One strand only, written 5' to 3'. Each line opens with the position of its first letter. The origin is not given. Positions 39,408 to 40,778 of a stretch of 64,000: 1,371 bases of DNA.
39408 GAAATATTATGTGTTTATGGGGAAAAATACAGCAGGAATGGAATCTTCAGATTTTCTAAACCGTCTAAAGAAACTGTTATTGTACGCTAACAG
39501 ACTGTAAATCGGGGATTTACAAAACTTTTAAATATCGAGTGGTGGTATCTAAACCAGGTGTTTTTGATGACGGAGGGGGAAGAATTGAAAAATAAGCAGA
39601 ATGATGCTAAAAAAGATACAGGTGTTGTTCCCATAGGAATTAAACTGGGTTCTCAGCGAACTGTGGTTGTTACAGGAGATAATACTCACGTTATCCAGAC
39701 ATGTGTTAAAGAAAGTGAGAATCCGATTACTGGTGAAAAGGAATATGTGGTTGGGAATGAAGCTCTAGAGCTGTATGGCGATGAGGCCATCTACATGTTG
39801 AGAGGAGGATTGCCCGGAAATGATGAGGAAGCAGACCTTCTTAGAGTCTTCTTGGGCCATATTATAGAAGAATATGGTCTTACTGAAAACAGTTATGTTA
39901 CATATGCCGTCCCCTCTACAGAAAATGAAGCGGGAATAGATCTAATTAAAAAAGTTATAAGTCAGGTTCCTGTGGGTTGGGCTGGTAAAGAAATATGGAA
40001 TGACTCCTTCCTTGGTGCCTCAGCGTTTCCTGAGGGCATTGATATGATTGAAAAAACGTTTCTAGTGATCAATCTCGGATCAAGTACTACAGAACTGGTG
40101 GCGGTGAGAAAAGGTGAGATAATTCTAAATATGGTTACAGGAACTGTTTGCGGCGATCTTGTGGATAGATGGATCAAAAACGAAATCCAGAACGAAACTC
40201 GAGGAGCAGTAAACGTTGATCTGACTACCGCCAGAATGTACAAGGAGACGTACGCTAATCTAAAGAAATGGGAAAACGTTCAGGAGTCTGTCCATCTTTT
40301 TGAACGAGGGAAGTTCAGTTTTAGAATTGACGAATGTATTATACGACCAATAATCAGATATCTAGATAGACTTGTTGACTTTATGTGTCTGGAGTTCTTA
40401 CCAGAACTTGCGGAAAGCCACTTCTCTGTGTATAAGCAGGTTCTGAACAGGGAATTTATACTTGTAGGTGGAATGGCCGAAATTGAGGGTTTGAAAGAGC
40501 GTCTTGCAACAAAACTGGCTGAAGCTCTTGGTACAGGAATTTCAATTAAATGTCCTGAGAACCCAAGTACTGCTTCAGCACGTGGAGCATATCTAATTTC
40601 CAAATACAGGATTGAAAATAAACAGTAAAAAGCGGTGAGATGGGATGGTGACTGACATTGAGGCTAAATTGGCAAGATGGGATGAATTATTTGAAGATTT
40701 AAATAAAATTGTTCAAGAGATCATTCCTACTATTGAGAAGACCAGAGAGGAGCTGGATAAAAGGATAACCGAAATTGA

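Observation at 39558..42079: Three-gene operon: degenerate actin-fold protein, coiled-coil protein and MinD/ParA ATPase - candidate uncharacterised cytoskeletal/positioning module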

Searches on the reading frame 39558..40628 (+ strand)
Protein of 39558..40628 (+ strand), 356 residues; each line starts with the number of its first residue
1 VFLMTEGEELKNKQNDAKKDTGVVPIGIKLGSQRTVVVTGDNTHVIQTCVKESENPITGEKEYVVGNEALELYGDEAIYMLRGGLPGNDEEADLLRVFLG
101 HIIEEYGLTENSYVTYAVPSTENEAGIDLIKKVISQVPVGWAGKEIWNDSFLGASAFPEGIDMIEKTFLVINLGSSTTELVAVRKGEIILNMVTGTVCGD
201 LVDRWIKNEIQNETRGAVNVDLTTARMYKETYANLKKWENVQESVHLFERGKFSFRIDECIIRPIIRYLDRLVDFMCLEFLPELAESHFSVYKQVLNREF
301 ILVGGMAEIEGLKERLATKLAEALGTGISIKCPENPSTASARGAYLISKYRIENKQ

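Call 3: search_protein_families(library=pfam, proteins=[window:39558-40628:+], max_evalue=1)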
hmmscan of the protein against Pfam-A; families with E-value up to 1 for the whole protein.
window:39558-40628:+ (356 aa): 7 families
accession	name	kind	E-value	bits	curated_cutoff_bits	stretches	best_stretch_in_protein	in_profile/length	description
PF25229.1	Salactin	-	2.9e-94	316.3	27.1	1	24-349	2-332/335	Salactin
PF06723.19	MreB_Mbl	-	4.7e-09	36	27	1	26-349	4-320/327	MreB/Mbl protein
PF00022.25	Actin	-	9.4e-06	24.9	27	2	295-337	324-366/410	Actin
PF14450.12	FtsA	-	0.0015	19.3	31.8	1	170-343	2-127/127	Cell division protein FtsA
PF01869.26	BcrAD_BadFG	-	0.011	15.8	31.5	1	283-347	205-270/271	BadF/BadG/BcrA/BcrD ATPase family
PF25216.1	Volactin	-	0.026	14.5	35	0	270-345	244-318/321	Volactin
PF24139.1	TPR_TNPO3_IPO13_4th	-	0.23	11.9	27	1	251-305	21-74/105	Transportin-3/Importin-13 fourth TPR domain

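Call 4: search_protein_families(library=ncbifam, proteins=[window:39558-40628:+], max_evalue=1)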
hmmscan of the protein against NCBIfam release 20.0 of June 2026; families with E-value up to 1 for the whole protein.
window:39558-40628:+ (356 aa): 8 families
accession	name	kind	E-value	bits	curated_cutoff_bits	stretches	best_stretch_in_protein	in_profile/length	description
NF053533.1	salactin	equivalog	4.7e-115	384.3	400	1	24-349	2-333/335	actin-like salactin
NF040964.1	MamK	subfamily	7.3e-14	51.5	400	1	26-348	3-319/335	MamK family actin-like protein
TIGR01174.1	ftsA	equivalog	0.0002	20.6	175.85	1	169-316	199-334/371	cell division protein FtsA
NF053558.1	BeeR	equivalog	0.00022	20.3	530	1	169-323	162-311/349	BeeR family actin-like protein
TIGR00241.1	CoA_E_activ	domain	0.0078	15.8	125.4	0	295-347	201-248/248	acyl-CoA dehydratase activase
NF033851.1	trim_DfrA35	exception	0.013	15.1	360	1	129-171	57-101/170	trimethoprim-resistant dihydrofolate reductase DfrA35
NF052413.1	NOV1T2S5_fam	equivalog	0.12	12.1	200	1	204-282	25-103/171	NOV1T2S5 family terpene biosynthesis-related protein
NF033428.5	PSM_epsilo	equivalog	0.2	11.4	33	1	127-135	4-12/21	epsilon family phenol-soluble modulin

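Call 9: find_related_loci(query=window:39558-40628:+, collection=genome_contigs, flank=6000)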
Query window:39558-40628:+ (356 aa) in genome_contigs; peptide patterns used: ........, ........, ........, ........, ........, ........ (x = any residue, [..] = any of these).
115 stretches matched a pattern, but none encodes a relative of the query by tblastn (E <= 1e-3).

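Call 10: find_homologous_proteins(query=window:39558-40628:+, max_evalue=0.00001)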
Query window:39558-40628:+ (356 aa): 27 proteins with E <= 0.00001 among 5367 candidates.
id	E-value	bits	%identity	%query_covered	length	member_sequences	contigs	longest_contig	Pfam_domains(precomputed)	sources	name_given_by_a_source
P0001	5.6e-232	787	100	99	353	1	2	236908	PF06723.20,PF25229.2,PF00022.26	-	-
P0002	7.0e-162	556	70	95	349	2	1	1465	PF06723.20,PF25229.2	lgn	-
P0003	1.5e-159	549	68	100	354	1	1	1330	PF06723.20,PF25229.2,PF14450.13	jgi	-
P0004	8.8e-159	546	67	96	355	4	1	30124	PF06723.20,PF25229.2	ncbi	ncbi:rod shape-determining protein [Geoglobus sp.]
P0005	2.0e-157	542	67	96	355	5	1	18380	PF06723.20,PF25229.2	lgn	-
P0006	1.6e-154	532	68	93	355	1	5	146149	PF06723.20,PF25229.2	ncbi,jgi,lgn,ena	-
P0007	1.7e-154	532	67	93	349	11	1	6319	PF25216.1,PF06723.20,PF25229.2,PF14450.13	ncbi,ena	-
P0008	5.2e-154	530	66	96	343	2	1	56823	PF06723.20,PF25229.2,PF14450.13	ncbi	-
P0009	1.3e-153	529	66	96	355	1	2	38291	PF06723.20,PF25229.2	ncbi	-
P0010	3.7e-153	528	65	99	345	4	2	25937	PF06723.20,PF25229.2,PF14450.13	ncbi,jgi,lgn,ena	-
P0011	6.2e-153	527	64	96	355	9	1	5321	PF06723.20,PF25229.2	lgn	-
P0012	6.7e-153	527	66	97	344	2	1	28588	PF06723.20,PF25229.2,PF14450.13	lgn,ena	-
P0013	2.5e-152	525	65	97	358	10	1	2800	PF06723.20,PF25229.2,PF14450.13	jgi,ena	-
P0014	9.2e-152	523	66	97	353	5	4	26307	PF25229.2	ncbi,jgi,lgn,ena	-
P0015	4.8e-151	521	65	96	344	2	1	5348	PF06723.20,PF25229.2,PF14450.13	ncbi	ncbi:MAG: cell division protein FtsB, partial [Archaeoglobus sp.]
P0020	4.8e-145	501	61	98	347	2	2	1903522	PF06723.20,PF25229.2,PF14450.13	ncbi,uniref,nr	ncbi:rod shape-determining protein [Geoglobus acetivorans]|uniref:Rod shape-determining protein n=1 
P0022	1.2e-61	227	38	95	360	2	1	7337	PF06723.20,PF25229.2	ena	-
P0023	9.2e-60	221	37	93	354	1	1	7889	PF01869.27,PF25229.2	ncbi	ncbi:MAG: hypothetical protein ABEJ22_08765 [Haloferacaceae archaeon]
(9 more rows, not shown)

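Call 11: find_encoding_contigs(protein=P0020, flank=5000, max_places=2)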
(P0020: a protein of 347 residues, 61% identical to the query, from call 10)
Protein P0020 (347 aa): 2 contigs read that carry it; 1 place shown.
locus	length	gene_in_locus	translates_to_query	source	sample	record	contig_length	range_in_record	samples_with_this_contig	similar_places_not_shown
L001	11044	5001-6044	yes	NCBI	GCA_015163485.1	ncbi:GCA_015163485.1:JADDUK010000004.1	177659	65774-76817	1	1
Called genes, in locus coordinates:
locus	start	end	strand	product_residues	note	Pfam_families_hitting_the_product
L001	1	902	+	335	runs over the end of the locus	PF00389:2-Hacid_dh, PF02826:2-Hacid_dh_C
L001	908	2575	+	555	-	PF02776:TPP_enzyme_N, PF00205:TPP_enzyme_M, PF02775:TPP_enzyme_C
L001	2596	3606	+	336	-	PF04389:Peptidase_M28 (faint), PF05343:Peptidase_M42, PF01546:Peptidase_M20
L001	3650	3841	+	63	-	PF00210:Ferritin (faint), PF02915:Rubrerythrin (weak)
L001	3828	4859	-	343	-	-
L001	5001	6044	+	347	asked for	PF06723:MreB_Mbl (weak), PF14450:FtsA (faint), PF25229:Salactin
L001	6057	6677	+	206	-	-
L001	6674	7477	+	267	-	PF02374:ArsA_ATPase (weak), PF09140:MipZ (weak), PF10609:ParA, PF13614:AAA_31, PF01656:CbiA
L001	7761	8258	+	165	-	-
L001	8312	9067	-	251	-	PF00378:ECH_1, PF16113:ECH_2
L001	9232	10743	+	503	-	PF00370:FGGY_N, PF02782:FGGY_C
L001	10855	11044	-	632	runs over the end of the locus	PF04055:Radical_SAM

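Call 12: find_encoding_contigs(protein=P0006, flank=5000, max_places=2)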
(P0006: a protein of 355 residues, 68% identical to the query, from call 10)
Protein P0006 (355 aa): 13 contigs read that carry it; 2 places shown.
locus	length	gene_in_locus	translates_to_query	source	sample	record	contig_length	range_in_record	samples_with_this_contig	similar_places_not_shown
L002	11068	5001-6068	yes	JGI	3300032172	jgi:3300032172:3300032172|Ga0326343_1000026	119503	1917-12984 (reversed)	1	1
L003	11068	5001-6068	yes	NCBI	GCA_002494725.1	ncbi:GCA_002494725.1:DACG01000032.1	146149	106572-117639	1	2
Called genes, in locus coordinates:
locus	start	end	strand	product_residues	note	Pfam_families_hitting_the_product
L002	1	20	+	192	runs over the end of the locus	-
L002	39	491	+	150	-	-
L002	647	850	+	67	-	-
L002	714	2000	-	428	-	PF01964:ThiC_Rad_SAM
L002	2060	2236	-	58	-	PF13237:Fer4_10 (weak), PF14697:Fer4_21 (faint), PF12838:Fer4_7 (weak), PF12798:Fer4_3 (faint), PF12800:Fer4_4 (faint), PF13187:Fer4_9 (weak), PF00037:Fer4 (weak)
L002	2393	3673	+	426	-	PF00291:PALP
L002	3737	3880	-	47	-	-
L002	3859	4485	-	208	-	PF24318:DUF7490 (weak)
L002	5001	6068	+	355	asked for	PF06723:MreB_Mbl, PF25229:Salactin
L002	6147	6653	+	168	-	-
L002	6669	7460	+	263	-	PF00142:Fer4_NifH (faint), PF01656:CbiA, PF02374:ArsA_ATPase (faint), PF06564:CBP_BcsQ (faint), PF09140:MipZ, PF10609:ParA, PF13614:AAA_31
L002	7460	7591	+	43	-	-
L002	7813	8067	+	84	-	-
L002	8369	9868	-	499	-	PF00370:FGGY_N, PF02782:FGGY_C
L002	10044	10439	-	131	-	PF01934:HepT-like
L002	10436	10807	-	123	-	PF01909:NTP_transf_2, PF18765:Polbeta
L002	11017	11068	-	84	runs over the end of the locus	PF06634:DUF1156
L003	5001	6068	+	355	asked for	PF06723:MreB_Mbl, PF25229:Salactin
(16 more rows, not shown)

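Call 13: find_encoding_contigs(protein=P0008, flank=5000, max_places=2)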
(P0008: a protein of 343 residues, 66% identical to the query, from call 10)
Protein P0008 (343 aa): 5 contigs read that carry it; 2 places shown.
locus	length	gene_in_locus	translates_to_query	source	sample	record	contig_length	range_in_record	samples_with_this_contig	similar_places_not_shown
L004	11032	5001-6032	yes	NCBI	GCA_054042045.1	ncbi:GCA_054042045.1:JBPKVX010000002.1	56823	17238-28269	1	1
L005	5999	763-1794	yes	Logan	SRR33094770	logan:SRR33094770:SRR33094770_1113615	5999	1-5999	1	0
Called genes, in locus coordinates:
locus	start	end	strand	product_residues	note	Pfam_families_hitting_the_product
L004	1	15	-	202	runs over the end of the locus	PF01895:PhoU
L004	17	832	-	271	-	PF02463:SMC_N, PF00005:ABC_tran, PF13304:AAA_21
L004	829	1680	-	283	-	PF00528:BPD_transp_1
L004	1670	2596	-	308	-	PF00528:BPD_transp_1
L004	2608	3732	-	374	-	PF12849:PBP_like_2, PF01547:SBP_bac_1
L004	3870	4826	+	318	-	PF04014:MazE_antitoxin, PF01895:PhoU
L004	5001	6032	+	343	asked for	PF06723:MreB_Mbl, PF25229:Salactin, PF14450:FtsA (weak)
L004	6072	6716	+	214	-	-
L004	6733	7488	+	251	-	PF01656:CbiA, PF02374:ArsA_ATPase (faint), PF09140:MipZ, PF10609:ParA, PF13614:AAA_31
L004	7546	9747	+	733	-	PF00482:T2SSF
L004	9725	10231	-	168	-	PF01966:HD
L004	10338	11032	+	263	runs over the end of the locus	PF09968:DUF2202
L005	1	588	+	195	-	?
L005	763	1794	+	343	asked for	PF06723:MreB_Mbl, PF25229:Salactin, PF14450:FtsA (weak)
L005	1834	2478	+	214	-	PF04012:PspA_IM30 (faint), PF05791:Bacillus_HBL (faint), PF06160:EzrA (faint)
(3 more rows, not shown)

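Call 14: find_encoding_contigs(protein=P0023, flank=5000, max_places=2)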
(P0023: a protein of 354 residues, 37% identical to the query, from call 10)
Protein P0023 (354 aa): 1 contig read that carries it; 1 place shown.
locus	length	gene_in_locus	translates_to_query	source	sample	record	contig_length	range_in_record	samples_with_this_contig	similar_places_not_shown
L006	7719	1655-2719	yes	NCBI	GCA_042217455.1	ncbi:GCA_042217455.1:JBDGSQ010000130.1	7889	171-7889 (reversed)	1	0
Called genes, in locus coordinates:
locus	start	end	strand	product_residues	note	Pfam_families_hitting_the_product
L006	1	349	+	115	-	PF26490:DUF8159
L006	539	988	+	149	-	PF09997:DUF2238 (faint)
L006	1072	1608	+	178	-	PF04659:Arch_fla_DE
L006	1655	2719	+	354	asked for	PF01869:BcrAD_BadFG (faint), PF25229:Salactin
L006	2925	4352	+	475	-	PF00209:SNF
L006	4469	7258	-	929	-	-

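Call 15: find_encoding_contigs(protein=P0022, flank=5000, max_places=2)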
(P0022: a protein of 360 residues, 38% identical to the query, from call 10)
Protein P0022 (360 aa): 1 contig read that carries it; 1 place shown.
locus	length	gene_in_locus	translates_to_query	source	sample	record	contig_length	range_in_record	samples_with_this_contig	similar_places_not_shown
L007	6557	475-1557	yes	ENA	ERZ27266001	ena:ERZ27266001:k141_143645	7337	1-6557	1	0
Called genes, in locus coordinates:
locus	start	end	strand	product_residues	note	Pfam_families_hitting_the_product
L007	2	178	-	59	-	?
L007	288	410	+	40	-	-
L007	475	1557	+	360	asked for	PF25229:Salactin, PF06723:MreB_Mbl (weak)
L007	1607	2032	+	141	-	-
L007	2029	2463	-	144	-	PF00582:Usp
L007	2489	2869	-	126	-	PF18902:DUF5658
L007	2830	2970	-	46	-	-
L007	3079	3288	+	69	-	-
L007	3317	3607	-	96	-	PF24365:DUF7521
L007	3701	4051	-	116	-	PF25213:HVO_A0261_N, PF12802:MarR_2 (faint), PF12840:HTH_20, PF09339:HTH_IclR (weak), PF13412:HTH_24 (weak)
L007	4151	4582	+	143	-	PF00582:Usp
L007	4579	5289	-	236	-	PF01557:FAA_hydrolase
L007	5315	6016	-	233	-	PF02586:SRAP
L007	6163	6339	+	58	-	PF23454:Zn_ribbon_Brz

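Call 18: find_related_loci(query=A1, collection=genome_contigs, flank=6000)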
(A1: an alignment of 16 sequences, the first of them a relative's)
Query A1 (353 aa) in genome_contigs; peptide patterns used: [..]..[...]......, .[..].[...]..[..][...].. (x = any residue, [..] = any of these).
290 stretches matched a pattern; 261 encode a relative of the query (tblastn E <= 1e-3); the best 80 are kept; 80 distinct loci.
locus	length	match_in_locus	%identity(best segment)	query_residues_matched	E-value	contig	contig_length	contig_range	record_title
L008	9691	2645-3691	65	1-349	1e-162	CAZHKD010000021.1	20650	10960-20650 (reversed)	MAG TPA_asm: uncultured archaeon isolate SRP216583_co2_132 genome assembly, contig: NODE_1811_length_20650_cov_31.804030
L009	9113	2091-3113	65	11-351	6e-162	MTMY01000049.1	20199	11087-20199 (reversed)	MAG: Archaeoglobus sp. JdFR-37 JGI24020J35080_1000794, whole genome shotgun sequence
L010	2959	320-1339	66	11-350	2e-170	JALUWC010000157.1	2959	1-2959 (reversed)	MAG: Geoglobus sp. isolate 128-326_metabat2_scaf2bin.087 128-326_scaffold_21813_c1, whole genome shotgun sequence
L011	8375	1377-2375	68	18-350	1e-160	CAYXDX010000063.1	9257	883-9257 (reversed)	MAG TPA_asm: uncultured archaeon isolate SRP216583_co2_138 genome assembly, contig: NODE_6320_length_9257_cov_10.848403,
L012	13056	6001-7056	66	4-353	1e-159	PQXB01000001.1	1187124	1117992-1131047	MAG: Candidatus Methanophagaceae archaeon isolate G37ANME1 NODE_1_length_1187124_cov_56.3543, whole genome shotgun seque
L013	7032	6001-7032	66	7-350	3e-159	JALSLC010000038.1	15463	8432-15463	MAG: Archaeoglobaceae archaeon isolate 355-202_metabat1_scaf2bin.040 355-202_scaffold_993_c1, whole genome shotgun seque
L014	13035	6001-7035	65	1-352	3e-159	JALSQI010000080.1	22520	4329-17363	MAG: Archaeoglobaceae archaeon isolate 356-284_metabat2_scaf2bin.130 356-284_scaffold_937_c1, whole genome shotgun seque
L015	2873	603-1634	65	9-352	2e-167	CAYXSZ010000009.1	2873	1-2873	MAG TPA_asm: Candidatus Woesearchaeota archaeon isolate binchicken_co381_152 genome assembly, contig: k141_278405, whole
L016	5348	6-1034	65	11-353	3e-159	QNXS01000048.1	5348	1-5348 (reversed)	MAG: Archaeoglobus sp. isolate MAG 85 Ga0232641_1004040, whole genome shotgun sequence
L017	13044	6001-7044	63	5-352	4e-157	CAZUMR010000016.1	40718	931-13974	MAG TPA_asm: uncultured archaeon isolate binchicken_co219_213 genome assembly, contig: k141_283524, whole genome shotgun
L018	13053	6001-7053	63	3-350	6e-156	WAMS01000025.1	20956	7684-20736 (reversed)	MAG: Geoglobus sp. isolate S139_78_esom k151_16709, whole genome shotgun sequence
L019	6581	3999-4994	66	22-353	3e-155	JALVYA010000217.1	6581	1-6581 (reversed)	MAG: Archaeoglobaceae archaeon isolate M10_metabat2_scaf2bin.164 M10_NODE_7386_length_6581_cov_171.651069, whole genome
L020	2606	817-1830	64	15-352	4e-163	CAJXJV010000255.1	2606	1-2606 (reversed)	MAG TPA_asm: uncultured Desulfurobacterium sp. isolate ERR1163132_bin.3_MetaBAT_v2.12.1_MAG genome assembly, contig: NOD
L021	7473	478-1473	65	21-352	4e-154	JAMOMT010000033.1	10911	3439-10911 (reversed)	MAG: Archaeoglobaceae archaeon isolate 4281-140_metabat1_scaf2bin.045 4281-140_scaffold_1520_c1, whole genome shotgun se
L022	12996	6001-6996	65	22-353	4e-153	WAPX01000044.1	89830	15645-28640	MAG: Archaeoglobaceae archaeon isolate S145_38 k151_302531, whole genome shotgun sequence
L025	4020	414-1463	39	3-346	2e-79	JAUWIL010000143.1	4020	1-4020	MAG: Methanobacteriota archaeon isolate CSMAG_2293 CSMAG_2293_k127_8128026_length_4020_cov_16.0249, whole genome shotgun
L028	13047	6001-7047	36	10-352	1e-70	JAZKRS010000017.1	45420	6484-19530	MAG: Haloarculaceae archaeon isolate NA-0cm_bin.19 NODE_154_length_45420_cov_33.071663, whole genome shotgun sequence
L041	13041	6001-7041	37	3-345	1e-68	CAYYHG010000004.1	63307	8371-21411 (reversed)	MAG TPA_asm: uncultured Halobacteriales archaeon isolate SRP185896_co2_171 genome assembly, contig: NODE_117_length_6330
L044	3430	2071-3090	37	20-352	6e-69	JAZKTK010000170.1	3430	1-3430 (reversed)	MAG: Haloarculaceae archaeon isolate NA-5cm_bin.26 NODE_8140_length_3430_cov_7.957926, whole genome shotgun sequence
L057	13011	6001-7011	37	19-350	1e-67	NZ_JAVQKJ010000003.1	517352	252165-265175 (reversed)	Halobellus ordinarius strain ZY16 ZY16_ctg003, whole genome shotgun sequence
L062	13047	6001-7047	36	11-352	2e-67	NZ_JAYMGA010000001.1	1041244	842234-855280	Haloarcula sediminis strain CK38 CKN38_ctg001, whole genome shotgun sequence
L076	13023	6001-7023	38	13-346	2e-66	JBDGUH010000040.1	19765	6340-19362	MAG: Haloarculaceae archaeon isolate DAL-WCL_35_76C4R c_000000002484, whole genome shotgun sequence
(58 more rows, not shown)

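Call 25: search_solved_structures(query=window:39567-40628:+, max_evalue=0.001)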
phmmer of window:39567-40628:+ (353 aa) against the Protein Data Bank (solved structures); distinct sequences matched with E-value up to 0.001: 0.
